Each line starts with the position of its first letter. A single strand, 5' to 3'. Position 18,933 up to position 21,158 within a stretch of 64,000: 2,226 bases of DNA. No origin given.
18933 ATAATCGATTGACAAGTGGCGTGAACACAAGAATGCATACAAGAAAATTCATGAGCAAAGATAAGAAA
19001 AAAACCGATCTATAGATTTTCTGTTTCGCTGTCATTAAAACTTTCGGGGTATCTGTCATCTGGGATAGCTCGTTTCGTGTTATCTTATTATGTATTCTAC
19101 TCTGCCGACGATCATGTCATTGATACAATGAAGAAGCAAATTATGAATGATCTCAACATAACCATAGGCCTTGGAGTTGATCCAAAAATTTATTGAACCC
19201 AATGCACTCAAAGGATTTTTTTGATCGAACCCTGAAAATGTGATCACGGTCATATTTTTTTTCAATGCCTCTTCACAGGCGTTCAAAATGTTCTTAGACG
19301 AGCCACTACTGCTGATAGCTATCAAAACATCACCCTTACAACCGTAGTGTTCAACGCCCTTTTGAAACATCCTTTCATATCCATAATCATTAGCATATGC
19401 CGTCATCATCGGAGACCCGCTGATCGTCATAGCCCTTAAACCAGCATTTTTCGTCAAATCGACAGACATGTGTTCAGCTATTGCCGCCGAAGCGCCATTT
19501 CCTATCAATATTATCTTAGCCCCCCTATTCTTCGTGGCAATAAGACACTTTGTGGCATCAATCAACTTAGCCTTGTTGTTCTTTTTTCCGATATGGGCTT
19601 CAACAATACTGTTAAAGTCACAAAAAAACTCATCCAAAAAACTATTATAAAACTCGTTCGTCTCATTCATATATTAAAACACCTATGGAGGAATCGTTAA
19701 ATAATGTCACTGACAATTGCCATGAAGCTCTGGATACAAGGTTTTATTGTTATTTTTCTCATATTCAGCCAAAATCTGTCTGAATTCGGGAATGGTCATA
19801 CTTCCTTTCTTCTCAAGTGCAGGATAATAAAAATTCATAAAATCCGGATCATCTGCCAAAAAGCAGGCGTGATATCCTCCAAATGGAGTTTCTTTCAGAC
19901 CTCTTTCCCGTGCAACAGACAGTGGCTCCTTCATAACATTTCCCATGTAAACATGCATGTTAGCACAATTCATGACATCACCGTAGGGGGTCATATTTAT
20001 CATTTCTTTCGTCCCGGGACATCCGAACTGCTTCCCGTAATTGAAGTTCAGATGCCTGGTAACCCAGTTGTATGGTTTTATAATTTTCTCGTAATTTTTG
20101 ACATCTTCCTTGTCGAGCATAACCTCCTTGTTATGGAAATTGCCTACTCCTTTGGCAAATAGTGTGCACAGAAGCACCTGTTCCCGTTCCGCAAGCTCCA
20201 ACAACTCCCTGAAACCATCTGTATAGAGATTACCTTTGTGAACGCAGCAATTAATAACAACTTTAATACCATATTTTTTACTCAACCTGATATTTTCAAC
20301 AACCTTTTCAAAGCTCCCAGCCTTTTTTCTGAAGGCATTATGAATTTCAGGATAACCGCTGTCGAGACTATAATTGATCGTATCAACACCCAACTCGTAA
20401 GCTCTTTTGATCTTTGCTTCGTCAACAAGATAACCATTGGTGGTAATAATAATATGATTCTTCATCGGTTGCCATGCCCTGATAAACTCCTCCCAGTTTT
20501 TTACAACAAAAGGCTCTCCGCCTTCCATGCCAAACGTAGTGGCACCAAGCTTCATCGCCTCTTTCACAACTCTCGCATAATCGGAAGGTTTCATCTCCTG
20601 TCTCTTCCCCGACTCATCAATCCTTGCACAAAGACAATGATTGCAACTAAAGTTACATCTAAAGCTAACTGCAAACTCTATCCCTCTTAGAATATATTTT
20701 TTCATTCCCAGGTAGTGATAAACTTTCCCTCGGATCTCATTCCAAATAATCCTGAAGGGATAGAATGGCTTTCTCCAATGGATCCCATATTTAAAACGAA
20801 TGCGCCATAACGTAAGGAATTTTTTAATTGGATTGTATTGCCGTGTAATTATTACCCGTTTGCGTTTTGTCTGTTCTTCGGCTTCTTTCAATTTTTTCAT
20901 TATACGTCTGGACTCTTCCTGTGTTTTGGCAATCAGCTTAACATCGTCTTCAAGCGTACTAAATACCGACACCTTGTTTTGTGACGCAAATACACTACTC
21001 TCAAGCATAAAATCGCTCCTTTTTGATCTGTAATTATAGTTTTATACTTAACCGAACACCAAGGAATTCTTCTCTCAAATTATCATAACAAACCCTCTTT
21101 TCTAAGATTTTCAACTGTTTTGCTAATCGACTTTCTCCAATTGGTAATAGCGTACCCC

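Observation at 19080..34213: GDP-D-glycero-alpha-D-manno-heptose pathway with fused hddC-gmhB and relocated gmhA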

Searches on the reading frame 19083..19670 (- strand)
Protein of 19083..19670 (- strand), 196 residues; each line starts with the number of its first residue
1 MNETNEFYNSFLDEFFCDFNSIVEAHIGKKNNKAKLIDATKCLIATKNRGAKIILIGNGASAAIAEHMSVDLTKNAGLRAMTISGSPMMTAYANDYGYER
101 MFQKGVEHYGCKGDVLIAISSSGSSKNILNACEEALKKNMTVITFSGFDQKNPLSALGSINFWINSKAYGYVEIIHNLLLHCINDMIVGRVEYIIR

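Call 4: search_protein_families(library=pfam, proteins=[window:19083-19670:-], max_evalue=0.001)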
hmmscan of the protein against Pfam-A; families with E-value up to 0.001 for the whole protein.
window:19083-19670:- (196 aa): 2 families
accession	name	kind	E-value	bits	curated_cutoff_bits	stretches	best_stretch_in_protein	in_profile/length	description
PF13580.11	SIS_2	-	1.7e-14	54.4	27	1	29-146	14-137/138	SIS domain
PF01380.27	SIS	-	7.9e-08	32.6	25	1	112-165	53-105/131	SIS domain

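Call 6: search_protein_families(library=ncbifam, proteins=[window:19083-19670:-], max_evalue=0.001)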
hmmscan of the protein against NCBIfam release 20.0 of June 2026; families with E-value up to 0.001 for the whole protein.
window:19083-19670:- (196 aa): 12 families
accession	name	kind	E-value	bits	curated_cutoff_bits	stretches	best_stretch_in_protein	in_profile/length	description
NF010546.0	PRK13936.1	equivalog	5.3e-27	94.9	276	1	33-187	26-188/197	phosphoheptose isomerase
TIGR00441.1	gmhA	equivalog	9.8e-26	90.7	209.45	1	43-187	4-153/154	D-sedoheptulose 7-phosphate isomerase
NF001628.0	PRK00414.1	equivalog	4e-25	88.6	265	1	16-184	10-183/192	D-sedoheptulose 7-phosphate isomerase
NF008138.0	PRK10886.1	equivalog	4.8e-20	72.1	352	1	38-187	29-186/196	DnaA initiator-associating protein DiaA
NF010547.0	PRK13938.1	equivalog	2.4e-17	63.3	320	1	41-186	36-186/196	D-sedoheptulose 7-phosphate isomerase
NF008590.0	PRK11557.1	equivalog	8.2e-06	25.4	355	1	32-150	118-217/282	MurR/RpiR family transcriptional regulator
NF012026.0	PRK15482.1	equivalog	1.1e-05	25.1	408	1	99-149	169-219/285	HTH-type transcriptional regulator MurR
NF002805.0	PRK02947.1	subfamily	1.7e-05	24.1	135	1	29-146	19-141/247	sugar isomerase domain-containing protein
NF040776.2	AlsR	equivalog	2.4e-05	23.4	400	0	112-155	176-218/279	transcriptional repressor AlsR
NF008458.0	PRK11337.1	equivalog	2.7e-05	23.3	378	0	112-157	188-232/293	MurR/RpiR family transcriptional regulator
TIGR03127.2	RuMP_HxlB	equivalog_domain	6.4e-05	22.9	160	1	112-157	72-116/178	6-phospho-3-hexuloisomerase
NF041755.1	RuMP_HxlAB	equivalog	0.00012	21.1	500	0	112-149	288-325/391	bifunctional 3-hexulose-6-phosphate synthase/6-phospho-3-hexuloisomerase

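Call 21: search_solved_structures(query=window:19083-19670:-, max_evalue=0.001, show_alignments=2)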
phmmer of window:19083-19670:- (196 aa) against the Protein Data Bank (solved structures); distinct sequences matched with E-value up to 0.001: 16.
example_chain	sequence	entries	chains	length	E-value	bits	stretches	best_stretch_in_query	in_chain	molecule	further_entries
5lu7_A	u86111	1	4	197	2.4e-20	76.5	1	39-148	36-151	Phosphoheptose isomerase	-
5ltz_A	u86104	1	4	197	3.3e-20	76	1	39-148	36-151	Phosphoheptose isomerase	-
2xbl_A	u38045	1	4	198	4.5e-20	75.6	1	39-148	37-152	PHOSPHOHEPTOSE ISOMERASE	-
2x3y_A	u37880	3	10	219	5.6e-20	75.3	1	38-148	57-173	PHOSPHOHEPTOSE ISOMERASE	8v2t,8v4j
5lu5_A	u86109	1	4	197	7.3e-20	74.9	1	39-148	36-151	Phosphoheptose isomerase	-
5by2_A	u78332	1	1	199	7.4e-20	74.9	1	44-187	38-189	Phosphoheptose isomerase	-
3trj_A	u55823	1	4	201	2.4e-19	73.2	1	12-187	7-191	Phosphoheptose isomerase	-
1x94_A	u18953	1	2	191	2.7e-19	73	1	20-186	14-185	putative Phosphoheptose isomerase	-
1x92_A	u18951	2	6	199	3e-19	72.9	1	47-187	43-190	PHOSPHOHEPTOSE ISOMERASE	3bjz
5lu6_A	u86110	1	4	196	5.2e-19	72.1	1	39-148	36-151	Phosphoheptose isomerase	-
2yva_A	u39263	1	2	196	3.1e-18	69.6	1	39-187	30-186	DnaA initiator-associating protein diaA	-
4u6n_A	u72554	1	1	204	3.1e-18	69.6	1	39-187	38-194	DnaA initiator-associating protein DiaA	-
1tk9_A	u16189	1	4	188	9.8e-18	67.9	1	32-185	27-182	Phosphoheptose isomerase 1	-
5i01_A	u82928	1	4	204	1.3e-17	67.6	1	38-187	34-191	Phosphoheptose isomerase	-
2i22_A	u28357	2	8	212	1.7e-16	63.9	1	40-185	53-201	Phosphoheptose isomerase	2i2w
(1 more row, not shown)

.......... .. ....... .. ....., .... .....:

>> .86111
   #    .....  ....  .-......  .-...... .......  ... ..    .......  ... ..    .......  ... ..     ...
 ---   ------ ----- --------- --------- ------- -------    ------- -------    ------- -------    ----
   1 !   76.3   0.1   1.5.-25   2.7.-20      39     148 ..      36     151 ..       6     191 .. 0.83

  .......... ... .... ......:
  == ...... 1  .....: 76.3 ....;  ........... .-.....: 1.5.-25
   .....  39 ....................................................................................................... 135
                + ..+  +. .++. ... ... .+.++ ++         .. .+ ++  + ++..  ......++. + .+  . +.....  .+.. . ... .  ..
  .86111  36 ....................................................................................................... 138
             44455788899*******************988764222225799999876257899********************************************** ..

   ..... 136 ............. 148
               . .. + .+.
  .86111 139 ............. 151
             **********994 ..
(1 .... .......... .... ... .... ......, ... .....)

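Call 65: find_homologous_proteins(query=window:19083-19670:-, max_evalue=1e-20)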
Query window:19083-19670:- (196 aa): 1894 proteins with E <= 1e-20 among 2177 candidates; the best 120 are listed.
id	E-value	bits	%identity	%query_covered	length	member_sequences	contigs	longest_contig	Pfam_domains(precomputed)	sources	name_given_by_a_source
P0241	2.3e-125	434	100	100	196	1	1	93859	PF01380.28,PF13580.12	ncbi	ncbi:MAG: SIS domain-containing protein [Pseudomonadota bacterium]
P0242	1.4e-75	271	78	78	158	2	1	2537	PF01380.28,PF13580.12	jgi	-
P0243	4.0e-73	263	64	96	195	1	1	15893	PF01380.28,PF13580.12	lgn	-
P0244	4.1e-70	253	60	96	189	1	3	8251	PF01380.28,PF13580.12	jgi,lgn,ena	-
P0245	2.6e-69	251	59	95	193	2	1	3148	PF01380.28,PF13580.12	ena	-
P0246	4.6e-69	250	60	96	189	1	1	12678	PF01380.28,PF13580.12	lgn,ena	-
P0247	4.8e-69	250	61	95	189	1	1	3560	PF01380.28,PF13580.12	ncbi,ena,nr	ncbi:SIS domain-containing protein [bacterium]|nr:SIS domain-containing protein [bacterium]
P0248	6.5e-69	250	59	96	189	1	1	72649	PF01380.28,PF13580.12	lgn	-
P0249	1.0e-68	249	59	96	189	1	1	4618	PF01380.28,PF13580.12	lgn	-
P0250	1.0e-68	249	58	95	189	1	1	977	PF01380.28,PF13580.12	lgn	-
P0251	2.1e-68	248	58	95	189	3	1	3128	PF01380.28,PF13580.12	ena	-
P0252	2.9e-68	247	60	94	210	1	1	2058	PF01380.28,PF13580.12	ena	-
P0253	3.1e-68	247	61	95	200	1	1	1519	PF01380.28,PF13580.12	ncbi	-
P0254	4.4e-68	247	59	95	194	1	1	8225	PF01380.28,PF13580.12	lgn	-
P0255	6.1e-68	246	60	94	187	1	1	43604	PF01380.28,PF13580.12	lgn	-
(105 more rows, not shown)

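Call 66: find_encoding_contigs(protein=P0248, flank=10000, max_places=2)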
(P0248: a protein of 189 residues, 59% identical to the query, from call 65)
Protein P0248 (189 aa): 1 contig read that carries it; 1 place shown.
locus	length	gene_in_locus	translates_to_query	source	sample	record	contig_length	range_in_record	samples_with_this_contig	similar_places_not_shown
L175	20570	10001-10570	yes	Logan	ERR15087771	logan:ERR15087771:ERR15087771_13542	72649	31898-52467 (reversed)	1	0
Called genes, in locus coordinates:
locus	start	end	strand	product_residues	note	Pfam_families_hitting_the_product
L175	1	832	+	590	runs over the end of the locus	PF00664:ABC_membrane, PF00005:ABC_tran, PF02463:SMC_N (faint)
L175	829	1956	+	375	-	PF03102:NeuB, PF08666:SAF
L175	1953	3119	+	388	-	PF02350:Epimerase_2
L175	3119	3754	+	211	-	PF17836:PglD_N, PF22674:C2185-like_N (weak), PF25084:LbH_EIF2B (faint), PF25087:GMPPB_C (faint), PF00132:Hexapep (weak)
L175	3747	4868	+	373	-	PF01041:DegT_DnrJ_EryC1, PF01212:Beta_elim_lyase (weak)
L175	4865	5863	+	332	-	PF01073:3Beta_HSD, PF01370:Epimerase, PF02719:Polysacc_synt_2, PF04321:RmlD_sub_bind, PF16363:GDP_Man_Dehyd, PF07993:NAD_binding_4 (faint), PF13460:NAD_binding_10 (weak)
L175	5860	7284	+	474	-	PF02310:B12-binding, PF04055:Radical_SAM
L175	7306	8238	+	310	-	PF00106:adh_short (weak), PF01073:3Beta_HSD, PF01370:Epimerase, PF02719:Polysacc_synt_2, PF04321:RmlD_sub_bind, PF16363:GDP_Man_Dehyd, PF07993:NAD_binding_4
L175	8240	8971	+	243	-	PF02348:CTP_transf_3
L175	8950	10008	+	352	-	-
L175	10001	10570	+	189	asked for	PF13580:SIS_2, PF01380:SIS (faint)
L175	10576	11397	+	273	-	PF00389:2-Hacid_dh (faint), PF02826:2-Hacid_dh_C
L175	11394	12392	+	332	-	PF01408:GFO_IDH_MocA, PF02894:GFO_IDH_MocA_C, PF22725:GFO_IDH_MocA_C3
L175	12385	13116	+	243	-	PF00106:adh_short, PF08659:KR, PF13561:adh_short_C2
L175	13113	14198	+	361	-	PF01761:DHQ_synthase, PF24621:DHQS_C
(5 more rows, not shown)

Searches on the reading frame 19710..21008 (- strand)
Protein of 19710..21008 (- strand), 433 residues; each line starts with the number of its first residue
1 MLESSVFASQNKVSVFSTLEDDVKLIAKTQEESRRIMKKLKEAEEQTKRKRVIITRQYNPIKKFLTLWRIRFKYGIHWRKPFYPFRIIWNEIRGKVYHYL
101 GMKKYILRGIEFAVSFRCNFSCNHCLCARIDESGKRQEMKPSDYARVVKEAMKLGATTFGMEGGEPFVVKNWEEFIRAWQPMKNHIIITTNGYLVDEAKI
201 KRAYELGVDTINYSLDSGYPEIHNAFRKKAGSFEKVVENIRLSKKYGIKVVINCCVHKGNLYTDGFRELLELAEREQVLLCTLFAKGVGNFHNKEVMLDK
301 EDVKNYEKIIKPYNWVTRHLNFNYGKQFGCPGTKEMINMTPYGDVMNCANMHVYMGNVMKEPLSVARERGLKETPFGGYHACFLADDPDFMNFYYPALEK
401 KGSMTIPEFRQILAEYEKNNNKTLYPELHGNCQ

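Call 4: search_protein_families(library=pfam, proteins=[window:19710-21008:-], max_evalue=0.001)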
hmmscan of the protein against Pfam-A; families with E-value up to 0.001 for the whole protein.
window:19710-21008:- (433 aa): 2 families
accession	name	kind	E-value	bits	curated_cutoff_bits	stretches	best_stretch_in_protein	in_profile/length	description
PF04055.27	Radical_SAM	-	3.4e-26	92.8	29.5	1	115-260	4-154/166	Radical SAM superfamily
PF13353.11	Fer4_12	-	3.3e-05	24.7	22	1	118-202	15-101/137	4Fe-4S single cluster domain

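Call 6: search_protein_families(library=ncbifam, proteins=[window:19710-21008:-], max_evalue=0.001)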
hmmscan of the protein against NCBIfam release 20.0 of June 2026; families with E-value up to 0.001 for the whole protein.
window:19710-21008:- (433 aa): 49 families (the best 25 are shown)
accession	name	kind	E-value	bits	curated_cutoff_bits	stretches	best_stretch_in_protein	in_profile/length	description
TIGR02666.1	moaA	equivalog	1.6e-25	89.8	284.05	1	113-314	15-224/336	GTP 3',8-cyclase MoaA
TIGR04545.1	rSAM_ahbD_hemeb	equivalog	2.1e-22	80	500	1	112-313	4-201/339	heme b synthase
TIGR02668.1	moaA_archaeal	equivalog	2.9e-22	79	325.25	1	109-333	11-233/303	GTP 3',8-cyclase MoaA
NF001199.0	PRK00164.2-1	equivalog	1.7e-21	76.7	231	1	110-307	14-210/308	GTP 3',8-cyclase MoaA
TIGR04051.1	rSAM_NirJ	equivalog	1.9e-20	73.2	515.45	1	116-278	10-168/354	heme d1 biosynthesis radical SAM protein NirJ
NF050035.1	rSAM_WgK_link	exception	2.7e-20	72.7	650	1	110-261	11-161/367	radical SAM/SPASM peptide maturase WgkB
TIGR04303.1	GeoRSP_rSAM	equivalog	4.1e-20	72.6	400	1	110-305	7-199/325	GeoRSP system radical SAM/SPASM protein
TIGR02109.1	PQQ_syn_pqqE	equivalog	1.3e-19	70.4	381.35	1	114-349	13-258/358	pyrroloquinoline quinone biosynthesis protein PqqE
NF049973.1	radical_Rv1681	equivalog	1.9e-19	69.8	380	1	115-273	79-237/326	Rv1681 family radical SAM protein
TIGR04053.2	TIGR04053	equivalog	1e-18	67.8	395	1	118-284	18-184/366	TIGR04053 family radical SAM/SPASM domain-containing protein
TIGR04546.1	rSAM_ahbC_deAc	equivalog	1.2e-18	67.1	650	1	112-278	43-208/390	12,18-didecarboxysiroheme deacetylase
TIGR04055.1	rSAM_NirJ2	equivalog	4.3e-18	65.9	500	1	114-275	6-163/326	putative heme d1 biosynthesis radical SAM protein NirJ2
TIGR03913.1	rad_SAM_trio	equivalog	6.6e-18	64.3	591.75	1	102-258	13-166/477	GDL motif peptide-associated radical SAM/SPASM maturase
TIGR04250.1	SCM_rSAM_ScmE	equivalog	2.6e-17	62.8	400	1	109-261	4-155/358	SynChlorMet cassette radical SAM/SPASM protein ScmE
TIGR04133.1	rSAM_w_lipo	hypoth_equivalog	3.5e-17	62.4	425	1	102-325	18-242/350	TIGR04133 family radical SAM/SPASM protein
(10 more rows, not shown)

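Call 55: search_solved_structures(query=window:19710-21008:-, max_evalue=0.001)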
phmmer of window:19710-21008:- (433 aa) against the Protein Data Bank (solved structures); distinct sequences matched with E-value up to 0.001: 10.
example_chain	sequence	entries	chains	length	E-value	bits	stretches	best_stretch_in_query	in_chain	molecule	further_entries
1tv7_A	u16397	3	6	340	3.5e-10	42.2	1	107-290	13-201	Molybdenum cofactor biosynthesis protein A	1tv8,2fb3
2fb2_A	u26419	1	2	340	5.2e-10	41.6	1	107-290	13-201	Molybdenum cofactor biosynthesis protein A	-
7vob_C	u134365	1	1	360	5.9e-08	34.9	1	117-263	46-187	Cytosylglucuronate decarboxylase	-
7voc_C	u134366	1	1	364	6.1e-08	34.8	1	117-263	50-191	Cytosylglucuronate decarboxylase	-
6efn_A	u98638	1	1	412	1.5e-07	33.6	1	82-261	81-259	Sporulation killing factor maturation protein SkfB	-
6c8v_A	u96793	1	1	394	1.2e-06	30.6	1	113-348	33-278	Coenzyme PQQ synthesis protein E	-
8ai3_A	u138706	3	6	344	1.2e-06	30.5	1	110-264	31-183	Putative peptide biosynthesis protein YydG | Radical SAM core domain-containing protein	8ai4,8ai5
8ai1_A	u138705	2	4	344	1.2e-06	30.5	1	110-264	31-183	Putative peptide biosynthesis protein YydG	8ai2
8ai6_A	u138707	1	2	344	1.2e-06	30.5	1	110-264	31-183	Putative peptide biosynthesis protein YydG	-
8wm2_A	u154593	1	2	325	2.6e-05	26.2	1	113-216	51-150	Fe-S radical SAM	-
